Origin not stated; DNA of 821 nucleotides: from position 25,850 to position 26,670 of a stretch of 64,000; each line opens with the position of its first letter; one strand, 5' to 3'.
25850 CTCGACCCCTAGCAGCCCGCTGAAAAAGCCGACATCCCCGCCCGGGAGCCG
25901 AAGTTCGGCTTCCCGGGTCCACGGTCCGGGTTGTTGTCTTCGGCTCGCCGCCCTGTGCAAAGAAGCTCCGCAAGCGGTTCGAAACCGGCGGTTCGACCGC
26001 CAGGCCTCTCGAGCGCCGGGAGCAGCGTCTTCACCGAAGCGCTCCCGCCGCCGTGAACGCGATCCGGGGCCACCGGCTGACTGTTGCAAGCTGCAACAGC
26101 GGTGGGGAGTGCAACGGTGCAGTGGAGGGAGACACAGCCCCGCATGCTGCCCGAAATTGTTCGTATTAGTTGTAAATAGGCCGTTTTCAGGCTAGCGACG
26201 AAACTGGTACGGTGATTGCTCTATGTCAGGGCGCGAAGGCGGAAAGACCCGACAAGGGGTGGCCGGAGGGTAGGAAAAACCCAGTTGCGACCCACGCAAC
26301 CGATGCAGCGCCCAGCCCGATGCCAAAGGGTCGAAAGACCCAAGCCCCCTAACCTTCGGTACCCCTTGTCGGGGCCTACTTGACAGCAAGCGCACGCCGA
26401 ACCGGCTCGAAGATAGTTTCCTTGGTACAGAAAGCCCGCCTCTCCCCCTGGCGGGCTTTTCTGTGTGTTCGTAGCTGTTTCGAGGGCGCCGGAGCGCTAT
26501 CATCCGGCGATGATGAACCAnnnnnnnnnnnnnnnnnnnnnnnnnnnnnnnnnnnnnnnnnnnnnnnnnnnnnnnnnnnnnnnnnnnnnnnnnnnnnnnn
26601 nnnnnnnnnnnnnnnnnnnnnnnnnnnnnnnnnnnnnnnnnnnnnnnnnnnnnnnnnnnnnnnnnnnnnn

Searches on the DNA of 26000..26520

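Call 49: search_rna_families(source=window, start=26000, end=26520, threshold=evalue, max_evalue=10)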
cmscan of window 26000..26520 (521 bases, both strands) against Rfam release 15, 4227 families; matches with E-value up to 10: 15.
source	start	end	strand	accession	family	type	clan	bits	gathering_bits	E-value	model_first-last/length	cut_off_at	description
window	26426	26485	-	RF00506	Thr_leader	Cis-reg; leader;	-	21.4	55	0.12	1-118/118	no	Threonine operon leader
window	26426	26464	+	RF00506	Thr_leader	Cis-reg; leader;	-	18.6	55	0.53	78-117/118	no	Threonine operon leader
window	26432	26462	-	RF01356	CRISPR-DR28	Gene; CRISPR;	-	18.6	35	1.3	1-24/24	no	CRISPR RNA direct repeat element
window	26432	26458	+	RF01066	6C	Cis-reg;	-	17.8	47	7.2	39-67/75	no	6C RNA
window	26326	26463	+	RF02344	ar14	Gene; sRNA;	-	17.5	58.8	0.5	1-123/123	no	Alphaproteobacterial ar14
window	26430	26460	+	RF01772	rnk_pseudo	Cis-reg; leader;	-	16.9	55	2.7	73-100/108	no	Pseudomonas rnk leader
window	26415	26464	+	RF02278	Betaproteobacteria_toxic_sRNA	Gene; sRNA;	-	15.9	50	1.4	1-64/64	no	Betaproteobacteria toxic small RNA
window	26401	26453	-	RF01297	sR40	Gene; snRNA; snoRNA; CD-box;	-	14.4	50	2.7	1-61/61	no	Small nucleolar RNA sR40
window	26366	26462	+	RF02450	ncr1175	Gene; sRNA;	-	14.4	60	6.6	1-110/110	no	Bacillus sRNA ncr1175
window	26329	26342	+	RF02975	DUF3800-XI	Gene; sRNA;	-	13.5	37.8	1.9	7-20/48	no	DUF3800-XI RNA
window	26012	26103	-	RF02038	SPRY4-IT1_1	Gene; lncRNA;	-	11.8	50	8.4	1-91/91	no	SPRY4-IT1 conserved region 1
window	26506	26520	+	RF01152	sR1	Gene; snRNA; snoRNA; CD-box;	-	10.5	45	3.8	1-15/57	3'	Small nucleolar RNA sR1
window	26506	26520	+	RF01149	sR10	Gene; snRNA; snoRNA; CD-box;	-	10.2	45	6.1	1-15/54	3'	Small nucleolar RNA sR10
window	26000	26064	+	RF00457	IRES_mnt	Cis-reg; IRES;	-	9.9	100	4.7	138-203/203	5'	Mnt IRES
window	26399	26503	-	RF00195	RsmY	Gene; sRNA;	CL00106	9.5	57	8.4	1-121/121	no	RsmY RNA family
